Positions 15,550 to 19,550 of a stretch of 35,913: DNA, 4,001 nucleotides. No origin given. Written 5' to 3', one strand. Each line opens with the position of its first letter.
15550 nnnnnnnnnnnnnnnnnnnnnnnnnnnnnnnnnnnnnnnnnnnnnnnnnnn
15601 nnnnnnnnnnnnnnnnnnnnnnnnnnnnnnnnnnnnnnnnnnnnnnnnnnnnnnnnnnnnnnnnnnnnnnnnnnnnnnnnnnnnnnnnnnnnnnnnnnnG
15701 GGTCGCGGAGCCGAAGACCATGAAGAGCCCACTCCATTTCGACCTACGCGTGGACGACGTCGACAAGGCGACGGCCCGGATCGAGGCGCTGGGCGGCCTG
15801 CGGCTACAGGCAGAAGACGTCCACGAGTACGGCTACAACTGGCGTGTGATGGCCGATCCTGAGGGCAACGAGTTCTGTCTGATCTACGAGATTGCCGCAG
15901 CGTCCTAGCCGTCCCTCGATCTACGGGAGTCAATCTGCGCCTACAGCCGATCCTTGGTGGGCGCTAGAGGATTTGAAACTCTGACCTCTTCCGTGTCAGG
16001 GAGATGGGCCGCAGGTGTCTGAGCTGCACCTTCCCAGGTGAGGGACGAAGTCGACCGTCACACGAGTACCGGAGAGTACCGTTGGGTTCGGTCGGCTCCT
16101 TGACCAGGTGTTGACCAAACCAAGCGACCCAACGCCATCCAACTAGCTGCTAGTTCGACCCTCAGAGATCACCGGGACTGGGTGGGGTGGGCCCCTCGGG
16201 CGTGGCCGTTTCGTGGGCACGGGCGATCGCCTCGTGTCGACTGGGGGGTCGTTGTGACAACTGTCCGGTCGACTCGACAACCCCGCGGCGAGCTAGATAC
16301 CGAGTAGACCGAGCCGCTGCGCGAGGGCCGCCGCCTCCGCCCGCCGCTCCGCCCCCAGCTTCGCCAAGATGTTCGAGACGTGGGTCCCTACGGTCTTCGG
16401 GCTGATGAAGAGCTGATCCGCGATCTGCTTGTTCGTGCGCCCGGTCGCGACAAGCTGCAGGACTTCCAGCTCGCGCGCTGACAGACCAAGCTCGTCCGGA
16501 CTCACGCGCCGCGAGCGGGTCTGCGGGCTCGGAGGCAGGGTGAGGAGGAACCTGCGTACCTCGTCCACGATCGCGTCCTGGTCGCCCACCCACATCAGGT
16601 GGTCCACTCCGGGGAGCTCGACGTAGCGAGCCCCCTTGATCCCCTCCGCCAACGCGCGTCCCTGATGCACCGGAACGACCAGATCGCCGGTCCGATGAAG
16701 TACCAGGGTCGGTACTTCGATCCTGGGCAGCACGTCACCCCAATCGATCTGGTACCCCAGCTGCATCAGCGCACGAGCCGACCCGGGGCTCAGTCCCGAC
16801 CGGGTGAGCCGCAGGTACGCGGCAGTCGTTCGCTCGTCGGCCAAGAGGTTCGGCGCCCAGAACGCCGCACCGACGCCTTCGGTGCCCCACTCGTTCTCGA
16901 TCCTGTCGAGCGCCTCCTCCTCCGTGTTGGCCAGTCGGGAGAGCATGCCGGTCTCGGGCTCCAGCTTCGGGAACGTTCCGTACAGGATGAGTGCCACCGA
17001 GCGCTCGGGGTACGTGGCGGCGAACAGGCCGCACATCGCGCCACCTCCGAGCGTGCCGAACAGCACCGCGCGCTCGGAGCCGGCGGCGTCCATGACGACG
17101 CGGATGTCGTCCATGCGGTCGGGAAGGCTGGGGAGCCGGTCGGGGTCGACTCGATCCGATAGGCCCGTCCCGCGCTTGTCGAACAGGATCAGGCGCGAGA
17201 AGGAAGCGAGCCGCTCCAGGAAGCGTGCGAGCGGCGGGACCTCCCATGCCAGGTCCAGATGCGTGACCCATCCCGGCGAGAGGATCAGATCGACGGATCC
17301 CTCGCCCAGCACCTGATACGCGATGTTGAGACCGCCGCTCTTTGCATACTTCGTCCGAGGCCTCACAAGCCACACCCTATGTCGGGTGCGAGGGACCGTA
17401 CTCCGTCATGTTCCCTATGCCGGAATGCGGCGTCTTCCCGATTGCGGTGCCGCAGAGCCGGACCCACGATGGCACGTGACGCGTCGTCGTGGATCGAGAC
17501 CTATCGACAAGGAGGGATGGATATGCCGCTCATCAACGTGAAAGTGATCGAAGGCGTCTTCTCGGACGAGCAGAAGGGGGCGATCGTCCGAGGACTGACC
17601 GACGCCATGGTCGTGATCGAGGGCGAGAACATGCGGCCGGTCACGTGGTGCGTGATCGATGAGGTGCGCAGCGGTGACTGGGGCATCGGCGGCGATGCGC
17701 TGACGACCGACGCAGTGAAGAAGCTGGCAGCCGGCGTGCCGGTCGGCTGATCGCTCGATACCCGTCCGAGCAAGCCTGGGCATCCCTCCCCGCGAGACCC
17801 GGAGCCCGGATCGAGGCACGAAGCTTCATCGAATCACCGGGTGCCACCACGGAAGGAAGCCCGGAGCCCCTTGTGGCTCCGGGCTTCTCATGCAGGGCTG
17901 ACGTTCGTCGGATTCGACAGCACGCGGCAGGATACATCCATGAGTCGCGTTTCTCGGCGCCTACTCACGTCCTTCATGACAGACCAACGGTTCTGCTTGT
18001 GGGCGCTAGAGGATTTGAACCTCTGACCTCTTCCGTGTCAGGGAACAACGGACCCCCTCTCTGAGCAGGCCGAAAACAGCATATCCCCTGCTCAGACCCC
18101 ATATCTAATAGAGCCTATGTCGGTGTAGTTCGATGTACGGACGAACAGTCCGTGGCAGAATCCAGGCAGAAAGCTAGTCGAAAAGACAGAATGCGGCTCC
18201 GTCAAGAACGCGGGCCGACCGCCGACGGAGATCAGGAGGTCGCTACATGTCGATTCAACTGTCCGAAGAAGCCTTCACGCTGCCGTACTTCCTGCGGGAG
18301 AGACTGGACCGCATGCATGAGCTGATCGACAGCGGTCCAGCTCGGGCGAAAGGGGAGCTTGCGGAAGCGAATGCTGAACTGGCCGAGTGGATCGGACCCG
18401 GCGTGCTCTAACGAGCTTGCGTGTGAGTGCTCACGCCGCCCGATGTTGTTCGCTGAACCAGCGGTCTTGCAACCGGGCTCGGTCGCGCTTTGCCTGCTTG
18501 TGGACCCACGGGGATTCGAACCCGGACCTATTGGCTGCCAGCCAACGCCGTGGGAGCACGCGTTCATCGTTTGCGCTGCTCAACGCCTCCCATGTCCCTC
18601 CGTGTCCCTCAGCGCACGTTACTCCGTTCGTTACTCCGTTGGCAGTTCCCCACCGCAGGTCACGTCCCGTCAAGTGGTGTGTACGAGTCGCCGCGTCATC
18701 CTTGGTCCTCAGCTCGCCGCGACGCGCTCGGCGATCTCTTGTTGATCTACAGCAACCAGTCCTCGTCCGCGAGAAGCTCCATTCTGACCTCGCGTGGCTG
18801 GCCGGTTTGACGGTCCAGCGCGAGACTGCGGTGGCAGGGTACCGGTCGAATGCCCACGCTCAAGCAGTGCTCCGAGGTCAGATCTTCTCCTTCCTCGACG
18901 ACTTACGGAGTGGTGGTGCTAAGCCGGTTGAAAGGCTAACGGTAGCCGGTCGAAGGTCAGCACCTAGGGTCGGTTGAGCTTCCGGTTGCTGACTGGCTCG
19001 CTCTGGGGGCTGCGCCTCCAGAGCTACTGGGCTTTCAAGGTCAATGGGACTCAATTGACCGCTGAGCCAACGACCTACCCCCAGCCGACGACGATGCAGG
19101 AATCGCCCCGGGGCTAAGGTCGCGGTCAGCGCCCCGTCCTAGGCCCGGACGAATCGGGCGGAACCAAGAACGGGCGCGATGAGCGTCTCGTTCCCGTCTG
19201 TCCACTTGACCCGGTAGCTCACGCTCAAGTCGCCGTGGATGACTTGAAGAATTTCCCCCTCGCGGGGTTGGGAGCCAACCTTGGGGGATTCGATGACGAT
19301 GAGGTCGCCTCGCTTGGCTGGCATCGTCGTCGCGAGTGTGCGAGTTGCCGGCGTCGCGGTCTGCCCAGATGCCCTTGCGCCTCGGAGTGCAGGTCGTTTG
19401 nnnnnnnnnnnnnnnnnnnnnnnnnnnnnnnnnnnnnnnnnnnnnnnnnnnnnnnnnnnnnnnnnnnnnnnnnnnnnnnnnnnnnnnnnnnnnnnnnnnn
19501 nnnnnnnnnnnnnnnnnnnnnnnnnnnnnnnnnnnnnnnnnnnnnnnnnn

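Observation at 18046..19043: The inter-copy spacer resembles an orphan att region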

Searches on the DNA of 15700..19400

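Call 19: search_rna_families(source=window, start=15700, end=19400, threshold=evalue, max_evalue=1, show_alignments=4)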
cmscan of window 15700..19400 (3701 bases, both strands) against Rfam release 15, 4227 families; matches with E-value up to 1: 2.
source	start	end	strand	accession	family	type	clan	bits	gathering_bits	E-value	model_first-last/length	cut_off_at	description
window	17794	17887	-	RF03847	mir-1538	Gene; miRNA;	-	21.7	78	0.59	1-58/58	no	mir-1538 microRNA precursor family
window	19127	19195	+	RF01973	H19_2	Gene; lncRNA;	-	18.1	50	0.23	1-69/69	no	H19 conserved region 2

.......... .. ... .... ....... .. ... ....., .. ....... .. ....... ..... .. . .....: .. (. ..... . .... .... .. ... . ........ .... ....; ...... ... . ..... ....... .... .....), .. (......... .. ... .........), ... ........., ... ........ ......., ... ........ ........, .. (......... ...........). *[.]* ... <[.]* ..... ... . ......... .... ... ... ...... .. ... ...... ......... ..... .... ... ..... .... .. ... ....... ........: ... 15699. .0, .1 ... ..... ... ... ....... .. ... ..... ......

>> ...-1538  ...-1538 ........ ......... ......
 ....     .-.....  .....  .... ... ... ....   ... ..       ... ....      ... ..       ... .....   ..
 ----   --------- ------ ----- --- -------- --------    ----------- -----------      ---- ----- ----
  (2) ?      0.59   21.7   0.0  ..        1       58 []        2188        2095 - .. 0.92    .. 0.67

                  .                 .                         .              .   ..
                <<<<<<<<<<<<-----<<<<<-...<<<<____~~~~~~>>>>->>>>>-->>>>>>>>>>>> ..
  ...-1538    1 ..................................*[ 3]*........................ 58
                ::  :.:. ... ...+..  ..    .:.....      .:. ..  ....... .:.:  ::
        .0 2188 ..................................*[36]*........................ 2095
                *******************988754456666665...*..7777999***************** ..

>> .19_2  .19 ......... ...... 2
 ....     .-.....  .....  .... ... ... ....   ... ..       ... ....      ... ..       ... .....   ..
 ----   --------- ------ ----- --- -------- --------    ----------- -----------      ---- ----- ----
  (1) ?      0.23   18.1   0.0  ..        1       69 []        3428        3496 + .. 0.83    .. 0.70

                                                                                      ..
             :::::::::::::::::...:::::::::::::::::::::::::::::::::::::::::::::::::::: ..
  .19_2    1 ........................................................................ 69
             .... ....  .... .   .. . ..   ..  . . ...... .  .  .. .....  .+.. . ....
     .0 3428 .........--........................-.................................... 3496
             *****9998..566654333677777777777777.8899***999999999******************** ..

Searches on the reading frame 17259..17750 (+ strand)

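Call 38: search_protein_families(library=pfam, proteins=[window:17259-17750:+], max_evalue=0.01)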
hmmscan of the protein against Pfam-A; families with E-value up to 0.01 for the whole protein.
window:17259-17750:+ (163 aa): 1 family
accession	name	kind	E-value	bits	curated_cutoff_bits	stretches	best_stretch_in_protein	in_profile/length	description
PF01361.26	Tautomerase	-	6.5e-12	45.6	22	1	90-149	1-58/60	Tautomerase enzyme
